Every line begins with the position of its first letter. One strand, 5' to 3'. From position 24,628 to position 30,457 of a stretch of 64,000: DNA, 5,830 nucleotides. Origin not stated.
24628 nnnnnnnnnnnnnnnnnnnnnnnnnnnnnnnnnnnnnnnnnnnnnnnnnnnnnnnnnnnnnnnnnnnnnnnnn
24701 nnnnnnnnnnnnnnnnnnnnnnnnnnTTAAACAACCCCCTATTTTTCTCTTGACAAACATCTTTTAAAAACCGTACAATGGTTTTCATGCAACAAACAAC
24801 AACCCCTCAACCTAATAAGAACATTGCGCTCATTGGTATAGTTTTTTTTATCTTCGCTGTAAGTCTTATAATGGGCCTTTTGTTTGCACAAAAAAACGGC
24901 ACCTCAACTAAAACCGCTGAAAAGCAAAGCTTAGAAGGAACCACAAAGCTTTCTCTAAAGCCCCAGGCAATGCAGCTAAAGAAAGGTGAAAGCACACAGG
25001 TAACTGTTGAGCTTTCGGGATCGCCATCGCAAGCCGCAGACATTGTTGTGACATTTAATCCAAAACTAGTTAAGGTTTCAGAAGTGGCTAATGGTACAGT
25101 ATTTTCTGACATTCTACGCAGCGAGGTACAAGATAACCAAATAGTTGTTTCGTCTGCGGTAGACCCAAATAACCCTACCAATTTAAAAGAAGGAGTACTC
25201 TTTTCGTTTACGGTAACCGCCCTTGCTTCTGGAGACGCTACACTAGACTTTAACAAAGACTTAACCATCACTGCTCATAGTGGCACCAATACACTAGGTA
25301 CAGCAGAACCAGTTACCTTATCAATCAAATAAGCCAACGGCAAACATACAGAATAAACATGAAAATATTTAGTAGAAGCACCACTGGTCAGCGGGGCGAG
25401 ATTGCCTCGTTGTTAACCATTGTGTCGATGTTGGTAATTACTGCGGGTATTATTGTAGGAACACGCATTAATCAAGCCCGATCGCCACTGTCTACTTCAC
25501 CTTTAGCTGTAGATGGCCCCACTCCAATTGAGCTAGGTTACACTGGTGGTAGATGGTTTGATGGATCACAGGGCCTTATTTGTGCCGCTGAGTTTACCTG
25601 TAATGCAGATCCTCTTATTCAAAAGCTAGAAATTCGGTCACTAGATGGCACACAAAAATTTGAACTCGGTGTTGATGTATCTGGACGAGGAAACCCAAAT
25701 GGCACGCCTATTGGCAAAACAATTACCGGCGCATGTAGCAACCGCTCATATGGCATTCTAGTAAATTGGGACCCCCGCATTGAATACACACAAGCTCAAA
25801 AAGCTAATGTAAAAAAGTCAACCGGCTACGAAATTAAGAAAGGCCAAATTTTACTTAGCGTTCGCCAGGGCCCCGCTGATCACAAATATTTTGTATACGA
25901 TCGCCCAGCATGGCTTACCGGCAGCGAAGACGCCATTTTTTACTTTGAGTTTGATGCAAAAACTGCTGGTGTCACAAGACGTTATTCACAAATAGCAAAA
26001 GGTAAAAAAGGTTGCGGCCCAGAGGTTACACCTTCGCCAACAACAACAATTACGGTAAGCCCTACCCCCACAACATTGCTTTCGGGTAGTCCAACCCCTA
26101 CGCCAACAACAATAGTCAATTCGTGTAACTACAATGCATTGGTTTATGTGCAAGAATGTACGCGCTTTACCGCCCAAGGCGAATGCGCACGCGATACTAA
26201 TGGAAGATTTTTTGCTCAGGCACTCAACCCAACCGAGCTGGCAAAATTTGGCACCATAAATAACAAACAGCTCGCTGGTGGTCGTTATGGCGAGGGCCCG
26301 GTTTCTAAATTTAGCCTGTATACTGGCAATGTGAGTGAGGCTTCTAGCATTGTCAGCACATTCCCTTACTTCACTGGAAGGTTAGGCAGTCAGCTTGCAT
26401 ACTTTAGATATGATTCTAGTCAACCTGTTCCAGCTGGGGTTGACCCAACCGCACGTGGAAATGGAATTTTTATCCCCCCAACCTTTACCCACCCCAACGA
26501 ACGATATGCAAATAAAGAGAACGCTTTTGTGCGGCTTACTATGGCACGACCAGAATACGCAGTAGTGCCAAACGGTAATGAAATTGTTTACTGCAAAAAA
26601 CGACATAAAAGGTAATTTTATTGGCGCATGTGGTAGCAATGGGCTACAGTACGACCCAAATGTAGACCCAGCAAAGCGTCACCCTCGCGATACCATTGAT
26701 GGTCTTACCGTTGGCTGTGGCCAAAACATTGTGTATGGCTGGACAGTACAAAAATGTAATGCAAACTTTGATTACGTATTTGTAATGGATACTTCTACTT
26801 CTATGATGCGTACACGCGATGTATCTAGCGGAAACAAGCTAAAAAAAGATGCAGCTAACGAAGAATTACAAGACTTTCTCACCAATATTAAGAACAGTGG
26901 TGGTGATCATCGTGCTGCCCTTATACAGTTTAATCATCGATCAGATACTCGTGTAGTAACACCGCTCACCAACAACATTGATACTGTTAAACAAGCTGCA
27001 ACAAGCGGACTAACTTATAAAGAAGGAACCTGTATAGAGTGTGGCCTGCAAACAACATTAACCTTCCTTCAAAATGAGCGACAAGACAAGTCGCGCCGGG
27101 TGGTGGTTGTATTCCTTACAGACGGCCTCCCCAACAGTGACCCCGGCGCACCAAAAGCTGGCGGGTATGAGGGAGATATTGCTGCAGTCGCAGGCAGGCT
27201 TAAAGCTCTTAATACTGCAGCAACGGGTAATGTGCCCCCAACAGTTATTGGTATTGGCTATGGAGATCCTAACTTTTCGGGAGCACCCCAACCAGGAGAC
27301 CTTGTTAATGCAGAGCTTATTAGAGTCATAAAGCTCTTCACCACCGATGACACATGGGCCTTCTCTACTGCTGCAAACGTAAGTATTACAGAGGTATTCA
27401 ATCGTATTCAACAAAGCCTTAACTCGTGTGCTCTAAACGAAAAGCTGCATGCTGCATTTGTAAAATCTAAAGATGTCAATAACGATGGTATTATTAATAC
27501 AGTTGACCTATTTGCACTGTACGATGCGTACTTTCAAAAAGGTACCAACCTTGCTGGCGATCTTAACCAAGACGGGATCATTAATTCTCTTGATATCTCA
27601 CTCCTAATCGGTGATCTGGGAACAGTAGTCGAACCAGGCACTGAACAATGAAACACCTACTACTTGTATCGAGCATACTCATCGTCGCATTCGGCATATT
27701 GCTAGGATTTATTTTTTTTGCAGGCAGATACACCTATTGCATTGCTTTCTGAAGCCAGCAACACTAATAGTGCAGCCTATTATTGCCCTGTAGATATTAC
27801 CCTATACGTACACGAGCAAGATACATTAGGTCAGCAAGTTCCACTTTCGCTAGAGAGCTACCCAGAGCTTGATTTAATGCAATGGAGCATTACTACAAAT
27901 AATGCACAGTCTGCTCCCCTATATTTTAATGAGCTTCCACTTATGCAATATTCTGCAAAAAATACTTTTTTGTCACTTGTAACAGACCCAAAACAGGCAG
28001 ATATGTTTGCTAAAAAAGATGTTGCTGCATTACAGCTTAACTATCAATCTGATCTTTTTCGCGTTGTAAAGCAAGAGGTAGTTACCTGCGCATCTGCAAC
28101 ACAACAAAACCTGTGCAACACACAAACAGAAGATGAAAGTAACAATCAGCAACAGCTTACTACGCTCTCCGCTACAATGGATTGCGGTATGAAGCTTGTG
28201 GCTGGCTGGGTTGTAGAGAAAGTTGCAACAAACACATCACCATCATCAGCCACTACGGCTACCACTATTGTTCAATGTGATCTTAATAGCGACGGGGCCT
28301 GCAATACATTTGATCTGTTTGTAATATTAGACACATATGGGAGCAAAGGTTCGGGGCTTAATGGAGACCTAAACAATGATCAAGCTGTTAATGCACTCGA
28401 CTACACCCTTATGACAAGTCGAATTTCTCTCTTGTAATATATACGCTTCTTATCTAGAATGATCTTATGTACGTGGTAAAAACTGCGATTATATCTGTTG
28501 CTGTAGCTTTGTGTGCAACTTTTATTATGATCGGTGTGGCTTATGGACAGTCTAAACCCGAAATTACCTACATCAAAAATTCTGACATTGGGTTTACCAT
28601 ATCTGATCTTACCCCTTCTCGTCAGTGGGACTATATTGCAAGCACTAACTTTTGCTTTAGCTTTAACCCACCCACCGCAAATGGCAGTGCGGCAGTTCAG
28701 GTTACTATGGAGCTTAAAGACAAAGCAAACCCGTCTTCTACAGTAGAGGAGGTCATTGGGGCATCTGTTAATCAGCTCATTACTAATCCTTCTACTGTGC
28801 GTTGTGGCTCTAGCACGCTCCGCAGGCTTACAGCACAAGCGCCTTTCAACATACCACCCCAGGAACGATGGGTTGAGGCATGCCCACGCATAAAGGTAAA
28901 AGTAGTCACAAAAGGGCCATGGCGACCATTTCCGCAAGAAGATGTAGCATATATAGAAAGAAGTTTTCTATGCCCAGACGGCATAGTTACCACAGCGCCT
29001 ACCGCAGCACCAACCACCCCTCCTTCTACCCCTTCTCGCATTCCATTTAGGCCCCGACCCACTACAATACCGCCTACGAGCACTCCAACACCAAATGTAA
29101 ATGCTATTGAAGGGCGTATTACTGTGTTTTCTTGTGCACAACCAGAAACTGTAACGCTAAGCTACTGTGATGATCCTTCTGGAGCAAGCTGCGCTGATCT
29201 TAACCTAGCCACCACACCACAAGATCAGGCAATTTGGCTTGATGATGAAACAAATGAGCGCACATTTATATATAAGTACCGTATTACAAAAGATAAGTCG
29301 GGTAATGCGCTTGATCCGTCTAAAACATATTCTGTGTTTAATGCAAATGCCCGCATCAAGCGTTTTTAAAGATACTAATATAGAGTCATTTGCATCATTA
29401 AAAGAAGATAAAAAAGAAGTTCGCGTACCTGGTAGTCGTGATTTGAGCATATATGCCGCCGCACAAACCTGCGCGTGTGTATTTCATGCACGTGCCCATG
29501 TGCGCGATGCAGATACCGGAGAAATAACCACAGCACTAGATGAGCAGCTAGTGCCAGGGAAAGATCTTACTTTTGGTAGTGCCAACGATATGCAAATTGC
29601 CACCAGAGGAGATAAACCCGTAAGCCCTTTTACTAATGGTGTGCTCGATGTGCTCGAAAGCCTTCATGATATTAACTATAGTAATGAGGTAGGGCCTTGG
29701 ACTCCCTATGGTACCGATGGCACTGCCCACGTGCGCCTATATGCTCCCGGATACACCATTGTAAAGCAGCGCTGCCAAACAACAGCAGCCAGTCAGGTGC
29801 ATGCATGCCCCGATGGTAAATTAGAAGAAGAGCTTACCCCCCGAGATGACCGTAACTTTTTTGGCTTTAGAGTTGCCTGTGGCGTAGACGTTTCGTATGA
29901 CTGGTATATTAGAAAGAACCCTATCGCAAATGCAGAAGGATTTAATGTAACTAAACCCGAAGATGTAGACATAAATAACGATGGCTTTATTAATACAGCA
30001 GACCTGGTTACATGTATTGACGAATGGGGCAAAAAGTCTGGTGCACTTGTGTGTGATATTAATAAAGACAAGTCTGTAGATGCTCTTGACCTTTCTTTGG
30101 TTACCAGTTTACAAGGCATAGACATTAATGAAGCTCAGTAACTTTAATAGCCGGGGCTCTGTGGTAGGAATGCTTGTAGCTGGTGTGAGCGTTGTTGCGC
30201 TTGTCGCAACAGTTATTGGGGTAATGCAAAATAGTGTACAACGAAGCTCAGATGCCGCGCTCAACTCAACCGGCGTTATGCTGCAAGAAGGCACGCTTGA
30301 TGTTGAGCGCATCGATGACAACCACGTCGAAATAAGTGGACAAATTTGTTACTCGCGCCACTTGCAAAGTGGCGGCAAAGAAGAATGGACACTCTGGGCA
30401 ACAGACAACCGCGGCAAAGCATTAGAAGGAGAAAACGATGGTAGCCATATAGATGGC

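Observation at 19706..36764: Iterated cohesin/dockerin gene array with vWA and Cys-rich payloads and no carbohydrate-active enzymes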

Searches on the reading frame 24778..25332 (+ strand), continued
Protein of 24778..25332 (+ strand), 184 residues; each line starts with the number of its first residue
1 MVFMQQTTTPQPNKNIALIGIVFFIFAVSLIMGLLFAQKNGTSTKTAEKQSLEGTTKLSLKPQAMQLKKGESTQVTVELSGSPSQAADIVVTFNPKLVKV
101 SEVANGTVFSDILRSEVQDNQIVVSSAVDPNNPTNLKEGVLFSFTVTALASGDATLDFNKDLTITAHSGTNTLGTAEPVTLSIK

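Call 71: find_encoding_contigs(protein=P0052, flank=8000, max_places=2)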
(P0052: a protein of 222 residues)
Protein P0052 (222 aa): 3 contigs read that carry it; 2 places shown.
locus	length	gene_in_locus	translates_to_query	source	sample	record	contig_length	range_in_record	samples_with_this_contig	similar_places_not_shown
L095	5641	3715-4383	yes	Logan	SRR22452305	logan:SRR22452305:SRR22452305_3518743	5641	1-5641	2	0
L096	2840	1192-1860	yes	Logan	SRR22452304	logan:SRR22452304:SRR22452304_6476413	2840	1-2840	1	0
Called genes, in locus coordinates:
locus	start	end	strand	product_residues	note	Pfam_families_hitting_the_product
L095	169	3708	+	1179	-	-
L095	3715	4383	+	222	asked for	PF00963:Cohesin (weak)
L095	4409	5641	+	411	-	?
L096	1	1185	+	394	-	?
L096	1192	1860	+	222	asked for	PF00963:Cohesin (weak)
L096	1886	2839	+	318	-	?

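Call 101: find_related_loci(query=A5, collection=metagenome_contigs, flank=4500)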
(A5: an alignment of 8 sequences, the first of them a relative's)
Query A5 (184 aa) in metagenome_contigs; peptide patterns used: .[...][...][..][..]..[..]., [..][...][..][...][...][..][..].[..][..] (x = any residue, [..] = any of these).
409 stretches matched a pattern; 3 encode a relative of the query (tblastn E <= 1e-3); 3 distinct loci.
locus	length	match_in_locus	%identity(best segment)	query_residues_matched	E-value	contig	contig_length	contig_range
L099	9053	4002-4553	65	1-184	4e-81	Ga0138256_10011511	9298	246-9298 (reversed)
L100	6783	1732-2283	38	11-184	4e-41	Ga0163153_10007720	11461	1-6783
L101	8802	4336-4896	35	11-184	6e-30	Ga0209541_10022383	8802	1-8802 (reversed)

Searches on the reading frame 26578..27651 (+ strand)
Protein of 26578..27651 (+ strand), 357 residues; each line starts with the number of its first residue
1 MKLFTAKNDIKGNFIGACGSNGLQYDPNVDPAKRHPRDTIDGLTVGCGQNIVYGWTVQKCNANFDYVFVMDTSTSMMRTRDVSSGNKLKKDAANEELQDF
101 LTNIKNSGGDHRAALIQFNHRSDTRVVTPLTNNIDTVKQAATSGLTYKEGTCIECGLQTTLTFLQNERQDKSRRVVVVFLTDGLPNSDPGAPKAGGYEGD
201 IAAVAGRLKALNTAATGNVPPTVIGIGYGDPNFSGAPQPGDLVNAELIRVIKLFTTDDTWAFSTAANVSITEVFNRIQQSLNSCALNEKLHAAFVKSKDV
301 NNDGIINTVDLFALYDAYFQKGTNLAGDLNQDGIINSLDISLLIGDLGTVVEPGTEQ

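Call 3: search_protein_families(library=pfam, max_evalue=0.1, proteins=[window:26578-27651:+])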
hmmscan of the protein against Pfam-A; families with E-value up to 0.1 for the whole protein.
window:26578-27651:+ (357 aa): 3 families
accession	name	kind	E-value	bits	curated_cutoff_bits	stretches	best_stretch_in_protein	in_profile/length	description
PF13519.12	VWA_2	-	9.8e-15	55.5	27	1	67-183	2-106/107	von Willebrand factor type A domain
PF00092.34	VWA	-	3.4e-10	40.8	23.8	1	67-227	3-140/174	von Willebrand factor type A domain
PF00404.24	Dockerin_1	-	1.7e-07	31.8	22.9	2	298-346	2-55/57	Dockerin type I domain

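Call 85: search_protein_families(library=ncbifam, max_evalue=1, proteins=[window:26578-27651:+])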
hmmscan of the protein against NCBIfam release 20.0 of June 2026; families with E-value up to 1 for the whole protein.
window:26578-27651:+ (357 aa): 4 families
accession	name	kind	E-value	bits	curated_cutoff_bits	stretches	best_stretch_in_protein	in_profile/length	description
TIGR02442.1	Cob-chelat-sub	hypoth_equivalog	1.6e-07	30.2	779.45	1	64-189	473-587/641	putative cobaltochelatase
TIGR03788.1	marine_srt_targ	equivalog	0.00034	19.2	551.65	1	64-183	272-379/629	marine proteobacterial sortase target protein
NF033757.1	gliding_CglB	equivalog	0.0041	16.2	200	1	149-193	166-208/402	adventurous gliding motility lipoprotein CglB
NF041540.1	dockerin_GC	domain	0.052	14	29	1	299-341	11-57/67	GC-type dockerin domain-anchored protein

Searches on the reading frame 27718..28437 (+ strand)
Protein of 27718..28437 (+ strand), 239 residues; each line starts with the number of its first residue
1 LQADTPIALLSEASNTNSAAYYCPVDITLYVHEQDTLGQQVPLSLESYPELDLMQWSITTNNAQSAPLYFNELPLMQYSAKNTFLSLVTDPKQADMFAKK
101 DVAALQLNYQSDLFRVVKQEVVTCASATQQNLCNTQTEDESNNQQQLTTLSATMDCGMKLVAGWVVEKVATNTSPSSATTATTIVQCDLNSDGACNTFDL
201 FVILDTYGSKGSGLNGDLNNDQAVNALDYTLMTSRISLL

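Call 3: search_protein_families(library=pfam, max_evalue=0.1, proteins=[window:27718-28437:+])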
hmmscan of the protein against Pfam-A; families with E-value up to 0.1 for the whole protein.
window:27718-28437:+ (239 aa): 1 family
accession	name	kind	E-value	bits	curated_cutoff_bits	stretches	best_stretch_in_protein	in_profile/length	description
PF00404.24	Dockerin_1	-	3.6e-06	27.5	22.9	1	216-236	2-22/57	Dockerin type I domain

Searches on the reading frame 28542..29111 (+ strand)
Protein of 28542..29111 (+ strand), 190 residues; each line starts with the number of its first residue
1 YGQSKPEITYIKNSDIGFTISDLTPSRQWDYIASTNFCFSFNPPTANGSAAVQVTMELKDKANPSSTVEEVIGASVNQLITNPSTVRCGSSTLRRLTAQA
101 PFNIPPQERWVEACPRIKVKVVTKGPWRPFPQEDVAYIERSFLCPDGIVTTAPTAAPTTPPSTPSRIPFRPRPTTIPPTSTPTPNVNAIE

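Call 45: search_protein_families(library=pfam, max_evalue=1, proteins=[window:28542-29111:+])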
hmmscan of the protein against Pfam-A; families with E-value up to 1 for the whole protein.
seq(190 aa): 1 family
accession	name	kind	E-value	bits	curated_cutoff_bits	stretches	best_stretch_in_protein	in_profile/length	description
PF17992.7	Agarase_CBM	-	0.1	12.6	26.3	1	22-72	44-93/178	Agarase CBM like domain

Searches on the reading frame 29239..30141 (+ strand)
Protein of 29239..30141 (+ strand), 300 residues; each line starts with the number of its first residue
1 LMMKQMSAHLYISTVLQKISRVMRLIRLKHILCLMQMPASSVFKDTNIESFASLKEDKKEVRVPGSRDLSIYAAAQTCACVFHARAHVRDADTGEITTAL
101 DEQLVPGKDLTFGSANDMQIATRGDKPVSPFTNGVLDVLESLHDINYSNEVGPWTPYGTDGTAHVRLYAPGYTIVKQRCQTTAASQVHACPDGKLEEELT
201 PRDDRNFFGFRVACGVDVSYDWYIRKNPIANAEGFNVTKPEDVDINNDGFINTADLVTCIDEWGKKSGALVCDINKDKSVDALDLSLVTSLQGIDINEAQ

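Call 4: search_protein_families(library=pfam, max_evalue=0.1, proteins=[window:29239-30141:+])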
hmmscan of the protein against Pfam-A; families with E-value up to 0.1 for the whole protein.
window:29239-30141:+ (300 aa): 1 family
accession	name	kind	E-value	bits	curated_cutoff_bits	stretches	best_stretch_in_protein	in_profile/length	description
PF00404.24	Dockerin_1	-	2.4e-06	28.1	22.9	1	244-289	3-53/57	Dockerin type I domain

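Call 49: find_homologous_proteins(query=window:29365-30141:+, max_evalue=0.001)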
Query window:29365-30141:+ (258 aa): 1 proteins with E <= 0.001 among 595 candidates.
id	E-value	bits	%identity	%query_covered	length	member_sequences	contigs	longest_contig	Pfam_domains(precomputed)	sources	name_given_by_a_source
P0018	3.0e-173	592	100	100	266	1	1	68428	PF00404.25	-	-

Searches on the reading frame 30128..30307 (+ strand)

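Call 45: search_protein_families(library=pfam, max_evalue=1, proteins=[window:30128-30307:+])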
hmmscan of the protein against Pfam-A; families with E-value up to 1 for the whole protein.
seq(60 aa): 1 family
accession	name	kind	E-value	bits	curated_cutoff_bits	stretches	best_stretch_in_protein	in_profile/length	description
PF09490.15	CbtA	-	0.08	13.2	30.7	1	10-44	72-106/239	Probable cobalt transporter subunit (CbtA)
